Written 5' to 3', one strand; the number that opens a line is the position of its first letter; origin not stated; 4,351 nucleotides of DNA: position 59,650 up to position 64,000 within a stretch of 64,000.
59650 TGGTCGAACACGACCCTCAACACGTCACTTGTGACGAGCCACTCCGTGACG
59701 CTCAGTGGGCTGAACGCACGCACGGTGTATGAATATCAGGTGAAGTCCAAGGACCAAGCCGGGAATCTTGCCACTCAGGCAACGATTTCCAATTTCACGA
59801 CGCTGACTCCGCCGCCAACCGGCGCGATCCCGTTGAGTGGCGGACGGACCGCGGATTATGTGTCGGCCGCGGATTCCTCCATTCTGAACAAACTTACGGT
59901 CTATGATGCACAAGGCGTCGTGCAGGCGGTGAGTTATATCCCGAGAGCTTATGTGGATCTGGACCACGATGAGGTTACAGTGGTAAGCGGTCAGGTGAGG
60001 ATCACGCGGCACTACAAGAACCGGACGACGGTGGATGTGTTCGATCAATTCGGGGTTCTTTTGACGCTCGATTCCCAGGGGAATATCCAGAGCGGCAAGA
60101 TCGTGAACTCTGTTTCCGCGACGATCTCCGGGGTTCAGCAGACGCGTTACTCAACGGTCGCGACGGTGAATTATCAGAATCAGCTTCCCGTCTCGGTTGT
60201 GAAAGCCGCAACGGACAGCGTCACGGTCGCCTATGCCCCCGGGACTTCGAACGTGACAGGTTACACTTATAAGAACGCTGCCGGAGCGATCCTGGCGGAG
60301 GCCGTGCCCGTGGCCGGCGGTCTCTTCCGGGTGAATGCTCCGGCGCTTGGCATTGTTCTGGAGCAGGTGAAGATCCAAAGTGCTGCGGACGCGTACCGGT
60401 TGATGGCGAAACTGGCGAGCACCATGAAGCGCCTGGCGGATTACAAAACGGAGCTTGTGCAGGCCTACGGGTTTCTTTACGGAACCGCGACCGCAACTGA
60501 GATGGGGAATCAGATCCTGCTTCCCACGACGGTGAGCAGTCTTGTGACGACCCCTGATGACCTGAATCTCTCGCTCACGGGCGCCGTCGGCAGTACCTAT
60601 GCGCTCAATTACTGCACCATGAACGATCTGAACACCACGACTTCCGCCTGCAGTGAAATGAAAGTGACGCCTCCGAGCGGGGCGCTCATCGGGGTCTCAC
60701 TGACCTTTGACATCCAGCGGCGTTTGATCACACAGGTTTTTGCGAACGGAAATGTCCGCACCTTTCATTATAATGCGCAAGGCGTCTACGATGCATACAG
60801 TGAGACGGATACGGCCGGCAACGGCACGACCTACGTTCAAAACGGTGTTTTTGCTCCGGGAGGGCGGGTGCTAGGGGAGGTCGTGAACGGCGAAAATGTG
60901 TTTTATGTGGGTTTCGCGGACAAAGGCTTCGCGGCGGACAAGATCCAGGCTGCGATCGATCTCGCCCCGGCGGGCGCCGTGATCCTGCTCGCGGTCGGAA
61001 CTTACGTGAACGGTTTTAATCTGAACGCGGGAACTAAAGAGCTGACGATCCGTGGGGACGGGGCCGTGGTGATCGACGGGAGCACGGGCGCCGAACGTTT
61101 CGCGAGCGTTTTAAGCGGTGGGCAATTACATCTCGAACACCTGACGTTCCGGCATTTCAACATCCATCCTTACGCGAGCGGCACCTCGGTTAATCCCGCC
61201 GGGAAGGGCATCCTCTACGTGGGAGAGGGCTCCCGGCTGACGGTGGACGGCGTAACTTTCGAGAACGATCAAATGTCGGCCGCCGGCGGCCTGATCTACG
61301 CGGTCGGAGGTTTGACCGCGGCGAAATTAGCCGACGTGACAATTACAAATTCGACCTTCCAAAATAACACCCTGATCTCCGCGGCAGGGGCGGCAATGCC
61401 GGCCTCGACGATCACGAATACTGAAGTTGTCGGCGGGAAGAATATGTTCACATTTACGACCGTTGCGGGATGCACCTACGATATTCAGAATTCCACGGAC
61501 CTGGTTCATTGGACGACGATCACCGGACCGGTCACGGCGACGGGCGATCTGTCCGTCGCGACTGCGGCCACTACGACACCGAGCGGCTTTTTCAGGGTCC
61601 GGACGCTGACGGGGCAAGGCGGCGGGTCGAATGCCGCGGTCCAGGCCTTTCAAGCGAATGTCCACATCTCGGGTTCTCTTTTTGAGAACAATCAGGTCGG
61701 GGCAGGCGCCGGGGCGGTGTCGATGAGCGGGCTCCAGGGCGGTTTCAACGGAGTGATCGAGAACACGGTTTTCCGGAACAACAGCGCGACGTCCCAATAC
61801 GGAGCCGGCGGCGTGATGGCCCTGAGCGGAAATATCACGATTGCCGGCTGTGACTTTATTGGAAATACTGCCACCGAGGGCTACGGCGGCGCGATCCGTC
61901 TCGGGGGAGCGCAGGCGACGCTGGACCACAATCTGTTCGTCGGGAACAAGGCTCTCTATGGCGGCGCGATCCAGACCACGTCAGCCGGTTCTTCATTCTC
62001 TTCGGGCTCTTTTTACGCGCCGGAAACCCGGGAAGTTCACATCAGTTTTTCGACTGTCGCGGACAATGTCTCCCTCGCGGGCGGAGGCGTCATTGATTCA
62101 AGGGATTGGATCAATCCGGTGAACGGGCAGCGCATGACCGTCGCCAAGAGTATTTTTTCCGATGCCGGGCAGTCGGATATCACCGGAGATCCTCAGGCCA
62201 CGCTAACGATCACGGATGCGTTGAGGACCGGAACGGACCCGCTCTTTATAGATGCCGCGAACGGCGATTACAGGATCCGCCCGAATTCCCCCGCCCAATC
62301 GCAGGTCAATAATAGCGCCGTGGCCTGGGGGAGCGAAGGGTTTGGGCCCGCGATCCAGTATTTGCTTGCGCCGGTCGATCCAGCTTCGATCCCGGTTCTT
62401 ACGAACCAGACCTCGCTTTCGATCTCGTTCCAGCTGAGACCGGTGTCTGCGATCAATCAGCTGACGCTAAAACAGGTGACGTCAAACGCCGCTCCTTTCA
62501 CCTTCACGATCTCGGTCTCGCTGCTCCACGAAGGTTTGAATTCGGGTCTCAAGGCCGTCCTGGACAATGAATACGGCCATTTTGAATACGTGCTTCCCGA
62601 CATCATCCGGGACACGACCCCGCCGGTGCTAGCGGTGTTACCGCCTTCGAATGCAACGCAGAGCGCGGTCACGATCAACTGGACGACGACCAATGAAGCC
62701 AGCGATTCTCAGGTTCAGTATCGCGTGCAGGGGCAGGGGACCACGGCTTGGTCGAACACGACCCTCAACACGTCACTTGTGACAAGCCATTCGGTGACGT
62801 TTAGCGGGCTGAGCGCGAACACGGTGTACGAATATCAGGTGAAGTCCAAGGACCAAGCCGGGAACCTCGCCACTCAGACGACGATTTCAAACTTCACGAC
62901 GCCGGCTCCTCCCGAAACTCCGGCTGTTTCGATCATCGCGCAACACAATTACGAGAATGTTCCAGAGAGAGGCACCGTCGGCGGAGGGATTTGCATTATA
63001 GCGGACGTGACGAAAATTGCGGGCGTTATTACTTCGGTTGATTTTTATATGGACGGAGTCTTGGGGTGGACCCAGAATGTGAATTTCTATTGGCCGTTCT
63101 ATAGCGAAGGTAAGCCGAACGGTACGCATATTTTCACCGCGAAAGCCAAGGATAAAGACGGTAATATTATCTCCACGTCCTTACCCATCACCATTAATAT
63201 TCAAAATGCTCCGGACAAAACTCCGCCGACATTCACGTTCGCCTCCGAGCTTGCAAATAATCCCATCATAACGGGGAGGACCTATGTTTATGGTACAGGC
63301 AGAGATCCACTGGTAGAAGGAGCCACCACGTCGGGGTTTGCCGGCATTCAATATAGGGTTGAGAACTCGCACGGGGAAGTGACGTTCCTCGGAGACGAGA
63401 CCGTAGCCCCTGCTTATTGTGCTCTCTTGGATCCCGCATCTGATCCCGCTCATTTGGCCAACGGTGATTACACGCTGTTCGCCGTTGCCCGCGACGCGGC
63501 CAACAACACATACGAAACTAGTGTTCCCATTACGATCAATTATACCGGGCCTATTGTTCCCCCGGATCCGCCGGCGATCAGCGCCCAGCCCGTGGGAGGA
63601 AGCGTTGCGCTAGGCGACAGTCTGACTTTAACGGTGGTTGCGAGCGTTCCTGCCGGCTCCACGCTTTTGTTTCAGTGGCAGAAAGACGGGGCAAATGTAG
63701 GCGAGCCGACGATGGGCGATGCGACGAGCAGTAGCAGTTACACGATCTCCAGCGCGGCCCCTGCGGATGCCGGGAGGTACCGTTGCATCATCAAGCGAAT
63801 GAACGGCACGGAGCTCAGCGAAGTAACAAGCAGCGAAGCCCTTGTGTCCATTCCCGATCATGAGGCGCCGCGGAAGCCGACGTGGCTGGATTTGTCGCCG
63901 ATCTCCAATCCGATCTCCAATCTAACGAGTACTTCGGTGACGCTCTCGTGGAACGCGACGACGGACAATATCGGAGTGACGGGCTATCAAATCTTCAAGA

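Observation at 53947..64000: Giant PMP-like beta-helix/FN3/cadherin adhesin with a long AT-rich leader and an adjacent atypical regulator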

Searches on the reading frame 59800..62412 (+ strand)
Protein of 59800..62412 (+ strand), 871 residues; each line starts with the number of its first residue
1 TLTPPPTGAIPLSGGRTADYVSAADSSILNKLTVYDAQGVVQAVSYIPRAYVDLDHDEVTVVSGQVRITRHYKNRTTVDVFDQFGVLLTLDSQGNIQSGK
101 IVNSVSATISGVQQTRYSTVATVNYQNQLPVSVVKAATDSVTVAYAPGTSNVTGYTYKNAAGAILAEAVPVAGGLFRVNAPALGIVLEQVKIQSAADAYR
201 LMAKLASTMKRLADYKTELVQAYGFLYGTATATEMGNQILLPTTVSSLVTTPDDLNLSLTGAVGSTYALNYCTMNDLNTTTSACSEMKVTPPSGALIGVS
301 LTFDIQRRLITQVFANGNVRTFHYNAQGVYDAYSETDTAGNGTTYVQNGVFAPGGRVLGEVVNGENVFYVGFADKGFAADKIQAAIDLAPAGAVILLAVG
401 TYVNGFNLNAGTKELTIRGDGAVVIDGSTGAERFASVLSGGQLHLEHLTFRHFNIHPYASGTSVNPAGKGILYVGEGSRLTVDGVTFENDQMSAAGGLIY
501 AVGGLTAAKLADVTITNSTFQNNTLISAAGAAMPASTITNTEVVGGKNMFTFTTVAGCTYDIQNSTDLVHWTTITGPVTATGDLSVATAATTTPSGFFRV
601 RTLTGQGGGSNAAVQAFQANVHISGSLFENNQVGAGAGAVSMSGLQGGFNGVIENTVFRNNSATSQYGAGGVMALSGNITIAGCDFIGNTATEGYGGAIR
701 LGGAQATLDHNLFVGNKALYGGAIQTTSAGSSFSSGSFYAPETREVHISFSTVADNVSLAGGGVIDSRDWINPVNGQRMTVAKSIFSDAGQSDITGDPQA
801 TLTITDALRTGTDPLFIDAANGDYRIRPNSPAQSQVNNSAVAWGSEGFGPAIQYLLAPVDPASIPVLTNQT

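Call 35: search_solved_structures(query=window:59800-62412:+, max_evalue=1)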
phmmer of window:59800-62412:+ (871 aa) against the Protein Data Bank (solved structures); distinct sequences matched with E-value up to 1: 0.

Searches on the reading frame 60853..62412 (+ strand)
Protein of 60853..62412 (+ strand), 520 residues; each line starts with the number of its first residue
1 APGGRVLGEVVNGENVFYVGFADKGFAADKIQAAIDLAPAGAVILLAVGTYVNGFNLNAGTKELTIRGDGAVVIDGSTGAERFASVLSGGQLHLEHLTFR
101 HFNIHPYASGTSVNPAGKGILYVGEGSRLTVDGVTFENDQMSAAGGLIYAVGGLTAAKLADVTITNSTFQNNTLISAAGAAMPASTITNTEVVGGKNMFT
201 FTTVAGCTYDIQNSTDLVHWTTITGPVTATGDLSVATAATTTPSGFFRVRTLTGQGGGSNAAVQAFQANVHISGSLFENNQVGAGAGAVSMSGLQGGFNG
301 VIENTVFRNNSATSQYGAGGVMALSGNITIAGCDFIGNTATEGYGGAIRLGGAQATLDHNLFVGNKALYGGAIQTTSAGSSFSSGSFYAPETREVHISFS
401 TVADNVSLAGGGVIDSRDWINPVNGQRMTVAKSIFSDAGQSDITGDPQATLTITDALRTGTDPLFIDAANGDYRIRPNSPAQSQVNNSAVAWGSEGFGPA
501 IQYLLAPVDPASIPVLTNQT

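Call 12: search_protein_families(library=pfam, proteins=[window:60853-62412:+], max_evalue=5)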
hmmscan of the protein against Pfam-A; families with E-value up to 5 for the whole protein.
window:60853-62412:+ (520 aa): 4 families
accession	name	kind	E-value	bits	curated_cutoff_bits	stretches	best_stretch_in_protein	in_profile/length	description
PF13229.12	Beta_helix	-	1.3e-06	28.6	25.9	2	274-410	32-139/158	Right handed beta helix region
PF17161.10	DUF5123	-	0.0011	20.5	35.1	1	453-483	76-106/113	Domain of unknown function (DUF5123)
PF01754.22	zf-A20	-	0.033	14.5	21.6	1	331-344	5-18/24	A20-like zinc finger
PF02415.23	Chlam_PMP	-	0.47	11.3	20.6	2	333-348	2-16/19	Chlamydia polymorphic membrane protein (Chlamydia_PMP) repeat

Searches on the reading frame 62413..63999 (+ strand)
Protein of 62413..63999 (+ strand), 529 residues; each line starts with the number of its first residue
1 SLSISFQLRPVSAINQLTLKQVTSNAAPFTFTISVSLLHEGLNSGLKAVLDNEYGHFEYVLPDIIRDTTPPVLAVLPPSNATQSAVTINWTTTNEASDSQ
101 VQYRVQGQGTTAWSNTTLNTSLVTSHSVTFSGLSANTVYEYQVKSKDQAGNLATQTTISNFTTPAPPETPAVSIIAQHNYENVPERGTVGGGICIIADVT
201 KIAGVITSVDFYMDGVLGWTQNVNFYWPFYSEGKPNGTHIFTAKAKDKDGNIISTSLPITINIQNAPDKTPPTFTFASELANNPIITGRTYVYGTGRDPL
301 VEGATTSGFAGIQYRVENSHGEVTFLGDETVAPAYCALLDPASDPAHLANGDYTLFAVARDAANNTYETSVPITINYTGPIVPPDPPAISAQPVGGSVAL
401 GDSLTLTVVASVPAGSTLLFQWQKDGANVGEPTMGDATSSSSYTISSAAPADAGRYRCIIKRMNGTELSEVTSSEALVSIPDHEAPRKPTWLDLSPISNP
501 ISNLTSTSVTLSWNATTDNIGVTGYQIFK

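Call 12: search_protein_families(library=pfam, proteins=[window:62413-63999:+], max_evalue=5)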
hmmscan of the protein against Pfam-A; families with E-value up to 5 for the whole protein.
window:62413-63999:+ (529 aa): 17 families
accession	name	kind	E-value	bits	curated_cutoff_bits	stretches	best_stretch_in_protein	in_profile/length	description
PF16656.11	Pur_ac_phosph_N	-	5.4e-11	43.4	30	1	78-163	8-93/93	Purple acid Phosphatase, N-terminal domain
PF13927.12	Ig_3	-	7.2e-10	39.7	30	1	386-460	1-76/78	Immunoglobulin domain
PF00041.27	fn3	-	3.9e-08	33.8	25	2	80-153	10-76/84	Fibronectin type III domain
PF19077.6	Big_13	-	1.8e-07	32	27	3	345-375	69-100/102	Bacterial Ig-like domain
PF07679.22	I-set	-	9.4e-06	26.1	23.7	1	388-470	2-85/90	Immunoglobulin I-set domain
PF14292.12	SusE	-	0.00013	22.6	25.2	1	69-139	18-88/106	SusE outer membrane protein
PF00047.31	ig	-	0.00054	20.7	21.8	1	397-460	4-70/81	Immunoglobulin domain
PF13895.12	Ig_2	-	0.00071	20.2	27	1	401-466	14-69/79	Immunoglobulin domain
PF16893.11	fn3_2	-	0.0013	19.3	27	1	71-155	3-83/89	Fibronectin type III domain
PF13750.12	Big_3_3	-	0.0017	18.5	27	2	228-371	6-142/157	Bacterial Ig-like domain (group 3)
PF17957.7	Big_7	-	0.0024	18.9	24.1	1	170-243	1-70/70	Bacterial Ig domain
PF25059.1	FN3_DSCAM-DSCAML_C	-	0.0081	16.9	39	1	100-160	24-79/89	DSCAM/DSCAML C-terminal Fn3-like domain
PF25788.1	Ig_Rha78A_N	-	0.0081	16.8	27.4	1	83-163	17-101/105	Rha78A-like, N-terminal immunoglobulin domain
PF07495.19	Y_Y_Y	-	0.011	16.1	26.6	0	234-261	35-64/65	Y_Y_Y domain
PF24146.1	K1-lyase_C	-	0.012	16.5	27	1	406-453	14-62/70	K1 capsule-specific polysaccharide lyase, C-terminal domain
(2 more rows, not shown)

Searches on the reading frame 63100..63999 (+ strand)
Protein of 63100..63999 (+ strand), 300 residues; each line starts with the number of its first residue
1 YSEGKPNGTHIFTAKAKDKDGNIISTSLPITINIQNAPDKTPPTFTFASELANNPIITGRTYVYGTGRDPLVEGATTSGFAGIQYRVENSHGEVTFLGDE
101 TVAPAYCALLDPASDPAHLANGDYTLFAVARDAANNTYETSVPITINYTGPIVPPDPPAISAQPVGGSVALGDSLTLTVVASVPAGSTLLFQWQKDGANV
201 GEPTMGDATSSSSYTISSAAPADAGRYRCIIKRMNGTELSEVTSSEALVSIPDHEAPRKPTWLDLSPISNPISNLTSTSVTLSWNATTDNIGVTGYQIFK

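Call 18: find_related_loci(query=window:63100-63999:+, collection=metagenome_contigs, flank=10000)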
Query window:63100-63999:+ (300 aa) in metagenome_contigs; peptide patterns used: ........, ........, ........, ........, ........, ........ (x = any residue, [..] = any of these).
445 stretches matched a pattern; 18 encode a relative of the query (tblastn E <= 1e-3); 18 distinct loci.
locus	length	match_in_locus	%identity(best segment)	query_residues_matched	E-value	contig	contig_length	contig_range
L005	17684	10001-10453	31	109-251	4e-11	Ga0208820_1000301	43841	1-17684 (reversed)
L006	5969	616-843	42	158-241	7e-10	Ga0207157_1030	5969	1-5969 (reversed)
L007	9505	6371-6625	37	155-251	1e-9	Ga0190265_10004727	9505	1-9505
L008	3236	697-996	36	158-263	1e-9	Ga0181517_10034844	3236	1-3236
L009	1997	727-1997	37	122-273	1e-9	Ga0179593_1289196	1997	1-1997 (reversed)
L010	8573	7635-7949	33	183-300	2e-9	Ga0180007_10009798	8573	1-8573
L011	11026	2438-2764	32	140-256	8e-9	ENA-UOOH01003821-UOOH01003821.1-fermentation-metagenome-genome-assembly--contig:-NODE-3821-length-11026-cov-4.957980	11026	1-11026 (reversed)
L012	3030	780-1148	32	155-298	3e-8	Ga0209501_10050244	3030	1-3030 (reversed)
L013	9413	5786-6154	32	155-298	4e-8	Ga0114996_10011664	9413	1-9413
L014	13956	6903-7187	35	145-251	2e-7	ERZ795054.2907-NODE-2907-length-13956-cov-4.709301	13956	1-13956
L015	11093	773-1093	28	134-258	4e-7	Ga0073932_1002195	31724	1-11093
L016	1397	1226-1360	45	191-241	4e-7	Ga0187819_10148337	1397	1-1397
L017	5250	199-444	34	158-251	5e-7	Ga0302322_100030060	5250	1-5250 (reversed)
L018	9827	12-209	41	158-231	6e-7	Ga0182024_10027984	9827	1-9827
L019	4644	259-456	41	158-231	6e-7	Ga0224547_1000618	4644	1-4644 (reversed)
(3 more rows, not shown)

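Call 19: find_related_loci(query=window:63100-63999:+, collection=genome_contigs, flank=10000)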
Query window:63100-63999:+ (300 aa) in genome_contigs; peptide patterns used: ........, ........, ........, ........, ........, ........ (x = any residue, [..] = any of these).
197 stretches matched a pattern; 20 encode a relative of the query (tblastn E <= 1e-3); 20 distinct loci.
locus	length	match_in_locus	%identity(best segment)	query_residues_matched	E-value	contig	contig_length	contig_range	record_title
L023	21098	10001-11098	35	140-284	1e-11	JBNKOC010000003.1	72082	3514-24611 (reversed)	MAG: Fibrobacteria bacterium isolate G1G2.bin.43.orig k141_1423682, whole genome shotgun sequence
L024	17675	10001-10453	31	109-251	9e-11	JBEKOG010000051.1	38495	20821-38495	MAG: Verrucomicrobiota bacterium isolate SPRUCE 435 SPRUCE_435_51, whole genome shotgun sequence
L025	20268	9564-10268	34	123-298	1e-9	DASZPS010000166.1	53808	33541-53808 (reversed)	MAG TPA_asm: Lacunisphaera sp. isolate SMAG_U5977 k141_567847, whole genome shotgun sequence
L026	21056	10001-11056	33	122-273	2e-9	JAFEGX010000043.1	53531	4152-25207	MAG: Verrucomicrobia bacterium isolate SZAS TMP-19 CK_MAG-35__43__length-53531, whole genome shotgun sequence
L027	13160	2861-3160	36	158-263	3e-9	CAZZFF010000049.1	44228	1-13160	MAG TPA_asm: uncultured Verrucomicrobiota bacterium isolate binchicken_co3_5 genome assembly, contig: NODE_2440_length_4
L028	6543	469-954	35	122-260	2e-9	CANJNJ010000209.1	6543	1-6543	MAG: Opitutaceae bacterium isolate RH-23may17-318 genome assembly, contig: RH-23may17-C100017, whole genome shotgun sequ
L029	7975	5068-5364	34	128-241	1e-8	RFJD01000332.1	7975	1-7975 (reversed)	MAG: Verrucomicrobia bacterium isolate J093 k99_424119, whole genome shotgun sequence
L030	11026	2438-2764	32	140-256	2e-8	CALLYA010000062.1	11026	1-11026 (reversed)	MAG TPA_asm: uncultured Verrucomicrobia bacterium isolate SRR1561990_bin.5_CONCOCT_v1.1_MAG genome assembly, contig: ERZ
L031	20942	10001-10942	29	4-300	3e-7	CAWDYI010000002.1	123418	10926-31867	MAG: uncultured Solirubrobacteraceae bacterium isolate MFD04935.bin.2.101 genome assembly, contig: contig_15362, whole g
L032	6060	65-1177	36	129-284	3e-7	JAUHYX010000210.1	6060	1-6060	MAG: bacterium isolate 3_bin.89 NODE_15829_length_6060_cov_0.983651, whole genome shotgun sequence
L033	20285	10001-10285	35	145-251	5e-7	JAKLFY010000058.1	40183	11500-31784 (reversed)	MAG: Verrucomicrobia bacterium isolate RA.bin27 RA.bin27_58, whole genome shotgun sequence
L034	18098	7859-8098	35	160-251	1e-6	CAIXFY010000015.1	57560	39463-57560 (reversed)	MAG: uncultured Verrucomicrobia subdivision 3 bacterium isolate VK1_bin-0319 genome assembly, contig: bin-0319:15/85, wh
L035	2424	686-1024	27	122-258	8e-7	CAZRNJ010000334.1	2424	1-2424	MAG TPA_asm: uncultured Bacteroidales bacterium isolate binchicken_co58_22 genome assembly, contig: NODE_36762_length_24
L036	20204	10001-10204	41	158-236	2e-6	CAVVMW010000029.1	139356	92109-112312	MAG: uncultured bacterium isolate MFD03726.bin.2.170 genome assembly, contig: contig_48420, whole genome shotgun sequenc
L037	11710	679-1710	34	152-260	5e-6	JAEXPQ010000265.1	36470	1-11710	MAG: Verrucomicrobia bacterium isolate OH_HBrB_193 k127_844603, whole genome shotgun sequence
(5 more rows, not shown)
